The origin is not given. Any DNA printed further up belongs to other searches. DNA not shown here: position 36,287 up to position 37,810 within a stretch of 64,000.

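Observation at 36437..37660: Second URO-D-superfamily paralog embedded among sugar oxidoreductases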

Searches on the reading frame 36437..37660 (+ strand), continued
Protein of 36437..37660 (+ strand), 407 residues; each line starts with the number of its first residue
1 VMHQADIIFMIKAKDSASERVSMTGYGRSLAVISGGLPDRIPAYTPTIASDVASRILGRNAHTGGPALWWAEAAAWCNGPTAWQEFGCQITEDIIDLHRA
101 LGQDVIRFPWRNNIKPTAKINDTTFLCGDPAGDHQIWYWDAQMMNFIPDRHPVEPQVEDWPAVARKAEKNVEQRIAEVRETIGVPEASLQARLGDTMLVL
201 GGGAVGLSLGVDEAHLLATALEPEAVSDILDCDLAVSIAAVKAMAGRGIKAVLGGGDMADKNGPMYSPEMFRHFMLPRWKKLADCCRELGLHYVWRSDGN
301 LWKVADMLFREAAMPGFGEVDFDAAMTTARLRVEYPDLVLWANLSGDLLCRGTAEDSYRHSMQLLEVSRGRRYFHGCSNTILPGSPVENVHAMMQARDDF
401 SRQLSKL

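Call 26: find_encoding_contigs(protein=P0039, flank=8000, max_places=2)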
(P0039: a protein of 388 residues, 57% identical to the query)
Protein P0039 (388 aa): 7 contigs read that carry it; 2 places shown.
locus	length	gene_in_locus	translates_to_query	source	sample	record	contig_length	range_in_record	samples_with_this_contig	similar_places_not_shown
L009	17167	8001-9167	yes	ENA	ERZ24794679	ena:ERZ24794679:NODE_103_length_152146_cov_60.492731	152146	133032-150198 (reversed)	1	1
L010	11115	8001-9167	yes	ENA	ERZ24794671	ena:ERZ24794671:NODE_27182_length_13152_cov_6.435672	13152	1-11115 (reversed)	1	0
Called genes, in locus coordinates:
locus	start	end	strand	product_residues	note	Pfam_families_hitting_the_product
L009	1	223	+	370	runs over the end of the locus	-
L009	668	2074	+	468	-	PF00884:Sulfatase, PF01663:Phosphodiest (faint), PF16347:SGSH_C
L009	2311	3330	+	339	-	PF00107:ADH_zinc_N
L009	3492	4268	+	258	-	PF01261:AP_endonuc_2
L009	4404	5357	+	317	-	PF01408:GFO_IDH_MocA, PF22725:GFO_IDH_MocA_C3, PF02894:GFO_IDH_MocA_C (weak)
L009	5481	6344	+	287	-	-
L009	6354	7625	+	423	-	PF02746:MR_MLE_N, PF13378:MR_MLE_C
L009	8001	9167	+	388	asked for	PF01208:URO-D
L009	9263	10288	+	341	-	PF00480:ROK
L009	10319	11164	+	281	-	-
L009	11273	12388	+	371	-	PF01839:FG-GAP (faint), PF15907:Itfg2 (faint), PF13517:FG-GAP_3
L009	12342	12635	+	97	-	-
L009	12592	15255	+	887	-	PF02449:Glyco_hydro_42 (faint)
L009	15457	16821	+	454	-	PF05147:LANC_like (faint), PF06662:C5-epim_C (faint), PF07470:Glyco_hydro_88 (faint), PF09492:Pec_lyase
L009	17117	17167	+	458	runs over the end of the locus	PF02310:B12-binding, PF04055:Radical_SAM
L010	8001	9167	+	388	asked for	PF01208:URO-D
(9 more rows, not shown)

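Call 27: predict_structure(alignment_id=A1)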
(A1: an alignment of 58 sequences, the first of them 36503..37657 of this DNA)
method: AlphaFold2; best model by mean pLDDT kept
length: 385 residues; sequences in the alignment: 58
mean_pLDDT: 95.9   pTM: 0.92
mean pLDDT of the five models: 95.9, 95.7, 95.6, 94.5, 94.5
residues with pLDDT >= 90: 357; 70-90: 27; 50-70: 1; < 50: 0
segments of 3 or more residues with pLDDT < 50: none
pLDDT, mean of each block of 10 residues (from residue 1): 98 96 97 98 96 96 98 98 95 94 92 95 92 92 98 97 98 97 86 94 98 98 98 91 94 98 98 94 98 96 96 98 96 99 96 95 98 98 91
secondary structure, 60 per line:
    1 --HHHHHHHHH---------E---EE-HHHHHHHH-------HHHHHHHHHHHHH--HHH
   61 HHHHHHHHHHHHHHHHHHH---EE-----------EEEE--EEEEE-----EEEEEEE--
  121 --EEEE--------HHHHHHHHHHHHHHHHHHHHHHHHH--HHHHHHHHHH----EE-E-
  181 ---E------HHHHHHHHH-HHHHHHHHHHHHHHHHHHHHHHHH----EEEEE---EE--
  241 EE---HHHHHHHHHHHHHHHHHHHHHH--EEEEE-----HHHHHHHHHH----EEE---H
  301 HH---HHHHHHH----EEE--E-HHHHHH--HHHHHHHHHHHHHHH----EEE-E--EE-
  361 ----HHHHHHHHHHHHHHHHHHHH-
elements in order: H3-11 H28-35 H43-55 H58-79 E96-99 E102-106 E112-118 E123-126 H135-159 H162-171 H191-199 H201-224 E229-233 H246-267 E270-274 H280-289 E294-296 H306-312 E317-319 H324-329 H332-346 E351-353 H365-384
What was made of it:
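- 36437..37660 (+): Target URO-D-superfamily protein (UROD1). The ORF starts at GTG 36437. The database gene call starts at ATG 36464, and homologues align from ATG 36503 (385 aa). AF2 pLDDT 95.9: call 27.
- Closest known: HemE, uroporphyrinogen III decarboxylase. Different: An extra beta-hairpin subdomain lies at about residues 96-126 (call 27).
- AF2 pLDDT 95.9 (call 27).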

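Call 31: find_related_loci(query=A1, collection=genome_contigs, flank=10000)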
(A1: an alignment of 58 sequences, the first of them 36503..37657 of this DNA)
Query A1 (385 aa) in genome_contigs; peptide patterns used: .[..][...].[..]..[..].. (x = any residue, [..] = any of these).
64 stretches matched a pattern; 53 encode a relative of the query (tblastn E <= 1e-3); 53 distinct loci.
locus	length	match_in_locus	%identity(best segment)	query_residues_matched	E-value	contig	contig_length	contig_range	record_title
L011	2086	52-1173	70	1-382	0e+0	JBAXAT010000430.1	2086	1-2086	MAG: Verrucomicrobiota bacterium isolate ELA148 MAG148_430, whole genome shotgun sequence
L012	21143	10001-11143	60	1-381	3e-156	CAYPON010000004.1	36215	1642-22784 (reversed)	MAG TPA_asm: uncultured Anaerolineae bacterium isolate SRP231805_co1_126 genome assembly, contig: NODE_381_length_36215_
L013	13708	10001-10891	76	86-383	8e-156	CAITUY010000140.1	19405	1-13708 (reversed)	uncultured bacterium isolate AlinenLipids_bin-7679 genome assembly, contig: bin-7679:140/250, whole genome shotgun seque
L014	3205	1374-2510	55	1-379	9e-149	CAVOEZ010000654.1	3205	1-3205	MAG: Latescibacteria bacterium UBA2968 isolate CBN3_331.40 genome assembly, contig: Ga0302139_10020181, whole genome sho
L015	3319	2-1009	62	42-378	2e-139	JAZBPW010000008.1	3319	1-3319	MAG: candidate division KSB1 bacterium isolate bin.127 k117_320603, whole genome shotgun sequence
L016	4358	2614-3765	53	1-384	6e-134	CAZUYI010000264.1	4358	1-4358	MAG TPA_asm: uncultured Verrucomicrobiota bacterium isolate SRP192927_co7_636 genome assembly, contig: NODE_50235_length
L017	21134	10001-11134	51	1-378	3e-129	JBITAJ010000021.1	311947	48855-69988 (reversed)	MAG: Sedimentisphaeraceae bacterium JB056 k141_32750, whole genome shotgun sequence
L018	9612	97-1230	54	1-378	2e-129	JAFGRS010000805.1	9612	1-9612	MAG: Lentisphaeria bacterium isolate Zod_Metabat.847 k87_10432296, whole genome shotgun sequence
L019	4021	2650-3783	51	1-378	3e-122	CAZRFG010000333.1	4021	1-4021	MAG TPA_asm: uncultured Victivallaceae bacterium isolate SRP216815_co1_12 genome assembly, contig: NODE_32740_length_402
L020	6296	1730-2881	51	1-384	4e-119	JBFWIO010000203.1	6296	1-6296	MAG: Victivallaceae bacterium isolate CA_2019_NHSR_107 NODE_25778_length_6296_cov_3.415627_NHSR, whole genome shotgun se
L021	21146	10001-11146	64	2-383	9e-160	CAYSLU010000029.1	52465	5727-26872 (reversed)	MAG TPA_asm: uncultured Verrucomicrobiota bacterium isolate SRP272421_co4_691 genome assembly, contig: NODE_957_length_5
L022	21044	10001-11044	48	1-384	3e-107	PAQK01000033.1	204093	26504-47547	MAG: Gemmatimonadetes bacterium isolate SP138 162104, whole genome shotgun sequence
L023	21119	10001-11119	44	4-375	2e-91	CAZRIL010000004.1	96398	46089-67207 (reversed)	MAG TPA_asm: uncultured Chthoniobacter sp. isolate SRP242652_co2_52 genome assembly, contig: NODE_293_length_96398_cov_8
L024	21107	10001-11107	41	6-375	8e-82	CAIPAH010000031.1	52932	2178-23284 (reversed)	MAG: uncultured Opitutae bacterium isolate AM-2014_bin-0560 genome assembly, contig: bin-0560:31/31, whole genome shotgu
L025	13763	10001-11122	41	1-372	3e-78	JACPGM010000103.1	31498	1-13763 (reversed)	MAG: Lentisphaerae bacterium isolate NC_groundwater_387_Ag_B-0.1um_58_26 GD18-4_B1_scaffold_894570, whole genome shotgun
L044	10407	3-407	69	244-378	9e-58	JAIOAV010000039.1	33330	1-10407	MAG: Chloroflexota bacterium isolate S1bins97 c_000000000039, whole genome shotgun sequence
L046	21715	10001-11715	33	1-377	3e-57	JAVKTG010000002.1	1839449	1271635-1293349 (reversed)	MAG: Candidatus Caldisaccharidevorator sinensis isolate QQ.bins.50 NODE_1_length_1839449_cov_6.41574, whole genome shotg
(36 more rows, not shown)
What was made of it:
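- The family occurs in lineages that are mostly aerobic (call 31).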

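Call 32: fold_search(model_id=the predicted structure, library=pdb)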
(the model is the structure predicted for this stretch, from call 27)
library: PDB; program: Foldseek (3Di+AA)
matches with E <= 10: 1671; with E <= 0.001: 52
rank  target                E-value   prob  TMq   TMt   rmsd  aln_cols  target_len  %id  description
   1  1jph                  1.5e-12  1.00  0.60  0.64   9.3       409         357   15  Ile260Thr mutant of Human UroD, human uroporphyrinogen III decarboxylase (released 2001-12-19)
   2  1jpi                  1.7e-12  1.00  0.61  0.65   7.6       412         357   15  Phe232Leu mutant of human UROD, human uroporphyrinogen III decarboxylase (released 2001-12-19)
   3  4ay7_A                2.4e-12  1.00  0.62  0.70   7.4       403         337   18  methyltransferase from Methanosarcina mazei (released 2012-10-31)
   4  3gw0                  2.8e-12  1.00  0.61  0.65   8.5       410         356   15  UROD mutant G318R (released 2009-07-07)
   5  1uro                  4.9e-12  1.00  0.60  0.64   9.4       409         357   15  UROPORPHYRINOGEN DECARBOXYLASE (released 1998-08-26)
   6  4ay8_A                5.1e-12  1.00  0.62  0.69   7.1       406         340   18  SeMet-derivative of a methyltransferase from M. mazei (released 2012-10-31)
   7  1r3y                  6.1e-12  1.00  0.60  0.64   9.2       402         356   15  Uroporphyrinogen Decarboxylase in complex with coproporphyrinogen-III (released 2003-12-09)
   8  2q71                  7.6e-12  1.00  0.60  0.64   7.6       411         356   16  Uroporphyrinogen Decarboxylase G168R single mutant enzyme in complex with coproporphyrinogen-III (released 2007-06-19)
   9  1jpk                  7.6e-12  1.00  0.59  0.64   9.1       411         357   15  Gly156Asp mutant of Human UroD, human uroporphyrinogen III decarboxylase (released 2001-12-19)
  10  1r3s                  8.9e-12  1.00  0.59  0.63   9.3       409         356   15  Uroporphyrinogen Decarboxylase single mutant D86G in complex with coproporphyrinogen-I (released 2003-12-09)
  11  3gvv                  1.7e-11  1.00  0.60  0.64   7.1       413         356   16  Single-chain UROD Y164G (GY) mutation (released 2009-07-07)
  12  1r3w                  2.7e-11  1.00  0.60  0.64   8.5       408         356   15  Uroporphyrinogen Decarboxylase Y164F mutant in complex with coproporphyrinogen-III (released 2003-12-09)
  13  3gw3                  4.6e-11  1.00  0.59  0.63   9.2       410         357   15  human UROD mutant K297N (released 2009-07-07)
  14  1r3r                  6.1e-11  1.00  0.60  0.65   7.7       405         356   16  Uroporphyrinogen Decarboxylase with mutation D86N (released 2003-12-09)
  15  1r3v                  1.1e-10  1.00  0.60  0.64   8.5       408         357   15  Uroporphyrinogen Decarboxylase single mutant D86E in complex with coproporphyrinogen-I (released 2003-12-09)
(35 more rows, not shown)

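Call 45: search_protein_families(library=pfam, alignment_id=A2, max_evalue=0.00001)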
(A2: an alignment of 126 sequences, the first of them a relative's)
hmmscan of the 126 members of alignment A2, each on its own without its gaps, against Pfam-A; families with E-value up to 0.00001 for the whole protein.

A. member 1, L001:6678-7967:+ (430 aa): 2 families
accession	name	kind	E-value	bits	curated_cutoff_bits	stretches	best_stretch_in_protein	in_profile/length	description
PF01261.30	AP_endonuc_2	-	2e-38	133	31.1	1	183-419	3-245/249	Xylose isomerase-like TIM barrel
PF01451.26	LMWPc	-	1.9e-18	67.5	23.2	1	17-144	1-141/144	Low molecular weight phosphotyrosine protein phosphatase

B. families by the number of members that match (of 126 scanned): 132 families (the first 25 are shown)
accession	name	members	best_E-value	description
PF01408.29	GFO_IDH_MocA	10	1.5e-36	Oxidoreductase family, NAD-binding Rossmann fold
PF02894.22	GFO_IDH_MocA_C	9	2.8e-33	Oxidoreductase family, C-terminal alpha/beta domain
PF22725.1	GFO_IDH_MocA_C3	9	8.1e-32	GFO/IDH/MocA C-terminal domain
PF00165.29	HTH_AraC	6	1.8e-23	Bacterial regulatory helix-turn-helix proteins, AraC family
PF12833.13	HTH_18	6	3.5e-22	Helix-turn-helix domain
PF01261.30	AP_endonuc_2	4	1.7e-41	Xylose isomerase-like TIM barrel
PF01041.23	DegT_DnrJ_EryC1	3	9.9e-85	DegT/DnrJ/EryC1/StrS aminotransferase family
PF16363.11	GDP_Man_Dehyd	3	4.1e-64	GDP-mannose 4,6 dehydratase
PF01370.27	Epimerase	3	3.8e-63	NAD dependent epimerase/dehydratase family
PF18164.7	GNAT_C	3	3e-38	GNAT-like C-terminal domain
PF01208.23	URO-D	3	6.8e-23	Uroporphyrinogen decarboxylase (URO-D)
PF01073.25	3Beta_HSD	3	5.7e-21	3-beta hydroxysteroid dehydrogenase/isomerase family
PF02719.21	Polysacc_synt_2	3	1.9e-20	Polysaccharide biosynthesis protein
PF01451.26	LMWPc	3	2e-20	Low molecular weight phosphotyrosine protein phosphatase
PF12706.13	Lactamase_B_2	3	9.3e-17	Beta-lactamase superfamily domain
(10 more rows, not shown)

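Call 50: find_encoding_contigs(protein=P0001, flank=1000, max_places=6)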
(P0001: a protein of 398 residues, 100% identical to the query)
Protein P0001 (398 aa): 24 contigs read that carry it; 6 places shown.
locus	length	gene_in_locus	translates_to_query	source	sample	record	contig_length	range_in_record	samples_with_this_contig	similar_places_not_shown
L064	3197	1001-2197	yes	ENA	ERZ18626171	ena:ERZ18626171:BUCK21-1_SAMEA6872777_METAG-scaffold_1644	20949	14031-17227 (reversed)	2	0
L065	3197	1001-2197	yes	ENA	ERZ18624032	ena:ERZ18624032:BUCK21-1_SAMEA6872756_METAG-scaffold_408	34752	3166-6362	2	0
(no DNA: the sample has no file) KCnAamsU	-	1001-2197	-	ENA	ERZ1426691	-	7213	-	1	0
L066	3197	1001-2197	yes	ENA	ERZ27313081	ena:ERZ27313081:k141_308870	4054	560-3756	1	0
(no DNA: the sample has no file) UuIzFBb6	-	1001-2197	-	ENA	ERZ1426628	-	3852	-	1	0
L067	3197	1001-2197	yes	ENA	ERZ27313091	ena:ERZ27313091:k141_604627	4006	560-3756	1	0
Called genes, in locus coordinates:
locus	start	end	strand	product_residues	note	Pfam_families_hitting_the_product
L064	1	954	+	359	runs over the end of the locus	PF01408:GFO_IDH_MocA, PF22725:GFO_IDH_MocA_C3, PF02894:GFO_IDH_MocA_C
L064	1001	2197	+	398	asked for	PF01208:URO-D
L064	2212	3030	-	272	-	PF01408:GFO_IDH_MocA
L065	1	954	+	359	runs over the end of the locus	PF01408:GFO_IDH_MocA, PF22725:GFO_IDH_MocA_C3, PF02894:GFO_IDH_MocA_C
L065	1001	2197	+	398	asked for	PF01208:URO-D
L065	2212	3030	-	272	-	PF01408:GFO_IDH_MocA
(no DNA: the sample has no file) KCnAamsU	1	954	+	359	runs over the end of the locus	PF01408:GFO_IDH_MocA, PF22725:GFO_IDH_MocA_C3, PF02894:GFO_IDH_MocA_C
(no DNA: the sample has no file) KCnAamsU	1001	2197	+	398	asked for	PF01208:URO-D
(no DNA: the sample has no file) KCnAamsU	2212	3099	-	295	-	PF01408:GFO_IDH_MocA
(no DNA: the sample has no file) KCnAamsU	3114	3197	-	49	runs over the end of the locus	?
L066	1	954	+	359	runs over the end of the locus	PF01408:GFO_IDH_MocA, PF22725:GFO_IDH_MocA_C3, PF02894:GFO_IDH_MocA_C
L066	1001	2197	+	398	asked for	PF01208:URO-D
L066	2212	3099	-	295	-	PF01408:GFO_IDH_MocA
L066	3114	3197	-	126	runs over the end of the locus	?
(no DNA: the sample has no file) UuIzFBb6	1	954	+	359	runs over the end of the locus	PF01408:GFO_IDH_MocA, PF22725:GFO_IDH_MocA_C3, PF02894:GFO_IDH_MocA_C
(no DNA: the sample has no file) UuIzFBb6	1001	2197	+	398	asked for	PF01208:URO-D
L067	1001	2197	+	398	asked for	PF01208:URO-D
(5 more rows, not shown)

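Call 64: find_encoding_contigs(protein=P0022, flank=8000, max_places=1)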
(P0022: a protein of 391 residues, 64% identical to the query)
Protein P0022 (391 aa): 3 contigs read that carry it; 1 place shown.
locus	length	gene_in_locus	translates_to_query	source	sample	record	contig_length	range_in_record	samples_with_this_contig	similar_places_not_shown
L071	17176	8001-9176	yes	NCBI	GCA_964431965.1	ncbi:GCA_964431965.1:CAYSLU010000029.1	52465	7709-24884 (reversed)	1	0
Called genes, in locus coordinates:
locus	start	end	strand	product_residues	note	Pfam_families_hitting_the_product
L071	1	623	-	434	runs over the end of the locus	PF03747:ADP_ribosyl_GH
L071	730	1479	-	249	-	PF00899:ThiF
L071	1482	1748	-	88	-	PF02597:ThiS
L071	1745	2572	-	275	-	PF14453:ThiS-like, PF00899:ThiF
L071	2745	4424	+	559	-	PF02554:CstA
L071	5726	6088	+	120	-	PF00571:CBS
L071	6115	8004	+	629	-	PF07940:Hepar_II_III_C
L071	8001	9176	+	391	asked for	PF01208:URO-D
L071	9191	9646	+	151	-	-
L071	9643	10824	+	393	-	PF13439:Glyco_transf_4 (faint), PF13579:Glyco_trans_4_4 (weak), PF00534:Glycos_transf_1, PF13692:Glyco_trans_1_4, PF13524:Glyco_trans_1_2 (weak)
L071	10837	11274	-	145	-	-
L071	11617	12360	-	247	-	PF04402:SIMPL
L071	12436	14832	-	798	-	PF13229:Beta_helix (faint)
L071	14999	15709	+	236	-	PF12728:HTH_17, PF00359:PTS_EIIA_2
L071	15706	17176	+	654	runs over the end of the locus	PF00662:Proton_antipo_N (faint), PF00361:Proton_antipo_M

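Call 65: find_encoding_contigs(protein=P0028, flank=8000, max_places=1)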
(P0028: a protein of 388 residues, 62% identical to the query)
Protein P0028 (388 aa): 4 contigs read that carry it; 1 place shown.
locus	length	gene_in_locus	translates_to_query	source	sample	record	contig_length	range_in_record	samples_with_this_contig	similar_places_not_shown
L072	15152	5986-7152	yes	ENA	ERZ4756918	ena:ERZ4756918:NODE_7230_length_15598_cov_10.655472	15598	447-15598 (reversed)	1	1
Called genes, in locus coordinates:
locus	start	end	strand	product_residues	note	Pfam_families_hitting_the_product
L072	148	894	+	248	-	-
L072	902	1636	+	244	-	PF00702:Hydrolase, PF12710:HAD (weak), PF13419:HAD_2, PF13242:Hydrolase_like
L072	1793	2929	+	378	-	-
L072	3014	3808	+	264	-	PF13641:Glyco_tranf_2_3 (weak), PF00535:Glycos_transf_2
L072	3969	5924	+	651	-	PF16889:Hepar_II_III_N, PF07940:Hepar_II_III_C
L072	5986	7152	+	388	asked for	PF01208:URO-D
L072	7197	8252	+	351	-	PF01408:GFO_IDH_MocA, PF02894:GFO_IDH_MocA_C, PF22725:GFO_IDH_MocA_C3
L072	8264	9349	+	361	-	PF01208:URO-D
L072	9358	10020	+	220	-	PF00657:Lipase_GDSL (weak), PF13472:Lipase_GDSL_2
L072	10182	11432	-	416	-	PF01120:Alpha_L_fucos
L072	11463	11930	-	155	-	PF02635:DsrE, PF13686:DrsE_2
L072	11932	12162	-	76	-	PF01206:TusA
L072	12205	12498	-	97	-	PF04077:DsrH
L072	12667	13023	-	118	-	PF02635:DsrE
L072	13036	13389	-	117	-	PF02635:DsrE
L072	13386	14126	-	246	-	PF02579:Nitro_FeMo-Co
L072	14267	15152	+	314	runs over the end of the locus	PF00294:PfkB, PF01256:Carb_kinase (faint), PF08543:Phos_pyr_kin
